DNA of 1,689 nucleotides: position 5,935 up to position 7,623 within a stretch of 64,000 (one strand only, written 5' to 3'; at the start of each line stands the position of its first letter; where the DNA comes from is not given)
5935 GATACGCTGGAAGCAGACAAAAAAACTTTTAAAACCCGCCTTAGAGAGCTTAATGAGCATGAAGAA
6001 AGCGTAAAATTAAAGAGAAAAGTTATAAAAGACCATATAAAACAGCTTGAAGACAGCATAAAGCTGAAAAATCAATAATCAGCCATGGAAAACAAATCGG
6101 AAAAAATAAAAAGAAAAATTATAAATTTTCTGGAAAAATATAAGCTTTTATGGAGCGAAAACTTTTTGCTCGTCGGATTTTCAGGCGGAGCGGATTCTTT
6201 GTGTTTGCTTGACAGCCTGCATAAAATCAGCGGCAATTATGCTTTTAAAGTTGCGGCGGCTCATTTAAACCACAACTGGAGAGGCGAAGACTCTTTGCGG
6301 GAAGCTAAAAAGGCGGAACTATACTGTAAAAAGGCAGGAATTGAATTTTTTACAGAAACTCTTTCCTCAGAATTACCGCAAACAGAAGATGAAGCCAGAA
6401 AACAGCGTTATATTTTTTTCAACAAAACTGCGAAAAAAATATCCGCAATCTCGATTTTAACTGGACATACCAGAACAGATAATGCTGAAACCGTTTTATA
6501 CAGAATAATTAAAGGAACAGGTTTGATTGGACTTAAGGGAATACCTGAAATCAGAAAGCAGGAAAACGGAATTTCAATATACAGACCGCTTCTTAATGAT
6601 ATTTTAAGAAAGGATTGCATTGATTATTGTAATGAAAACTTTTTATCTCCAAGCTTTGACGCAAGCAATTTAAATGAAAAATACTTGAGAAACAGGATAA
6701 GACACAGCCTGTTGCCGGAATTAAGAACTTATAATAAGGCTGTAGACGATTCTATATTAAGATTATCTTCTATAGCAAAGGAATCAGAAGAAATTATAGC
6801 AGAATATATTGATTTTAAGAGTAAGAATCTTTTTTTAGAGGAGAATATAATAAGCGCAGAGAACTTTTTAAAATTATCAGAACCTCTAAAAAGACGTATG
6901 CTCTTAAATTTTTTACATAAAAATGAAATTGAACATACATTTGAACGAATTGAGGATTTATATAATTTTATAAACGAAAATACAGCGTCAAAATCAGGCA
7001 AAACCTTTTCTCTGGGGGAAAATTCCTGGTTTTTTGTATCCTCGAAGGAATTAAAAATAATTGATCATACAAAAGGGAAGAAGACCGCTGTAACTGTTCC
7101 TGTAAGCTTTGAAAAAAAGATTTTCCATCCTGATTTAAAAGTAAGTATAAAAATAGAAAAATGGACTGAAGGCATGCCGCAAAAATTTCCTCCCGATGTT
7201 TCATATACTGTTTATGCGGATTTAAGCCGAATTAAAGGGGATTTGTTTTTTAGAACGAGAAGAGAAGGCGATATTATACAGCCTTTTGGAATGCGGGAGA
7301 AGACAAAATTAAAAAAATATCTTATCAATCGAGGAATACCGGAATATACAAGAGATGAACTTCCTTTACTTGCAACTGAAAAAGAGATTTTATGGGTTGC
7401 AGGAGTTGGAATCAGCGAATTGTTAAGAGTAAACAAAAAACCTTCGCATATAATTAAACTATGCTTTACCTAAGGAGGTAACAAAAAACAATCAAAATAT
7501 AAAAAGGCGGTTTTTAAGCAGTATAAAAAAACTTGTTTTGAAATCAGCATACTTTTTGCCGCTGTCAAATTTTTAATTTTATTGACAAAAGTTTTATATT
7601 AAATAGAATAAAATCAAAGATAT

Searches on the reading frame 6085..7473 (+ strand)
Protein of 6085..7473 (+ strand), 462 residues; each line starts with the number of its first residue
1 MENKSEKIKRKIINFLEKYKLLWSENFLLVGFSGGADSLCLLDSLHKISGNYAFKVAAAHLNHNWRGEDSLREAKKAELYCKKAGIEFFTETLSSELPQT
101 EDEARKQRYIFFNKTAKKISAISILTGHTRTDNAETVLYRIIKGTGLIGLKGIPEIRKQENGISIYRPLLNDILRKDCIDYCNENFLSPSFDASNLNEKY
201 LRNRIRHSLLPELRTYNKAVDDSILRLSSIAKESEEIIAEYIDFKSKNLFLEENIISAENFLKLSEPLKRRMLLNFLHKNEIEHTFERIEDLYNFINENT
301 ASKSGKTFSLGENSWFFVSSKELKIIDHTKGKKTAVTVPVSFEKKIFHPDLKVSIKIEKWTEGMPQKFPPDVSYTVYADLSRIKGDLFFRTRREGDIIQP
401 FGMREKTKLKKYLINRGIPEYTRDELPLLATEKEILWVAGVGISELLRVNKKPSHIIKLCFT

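Call 10: search_protein_families(library=pfam, proteins=[window:6085-7473:+])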
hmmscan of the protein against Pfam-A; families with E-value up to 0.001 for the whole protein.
window:6085-7473:+ (462 aa): 2 families
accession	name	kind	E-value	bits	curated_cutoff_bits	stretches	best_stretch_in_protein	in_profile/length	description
PF01171.26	ATP_bind_3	-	2.5e-45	154.9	27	1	28-207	2-181/182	PP-loop family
PF11734.13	TilS_C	-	1.3e-14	53.8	22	1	389-449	3-63/74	TilS substrate C-terminal domain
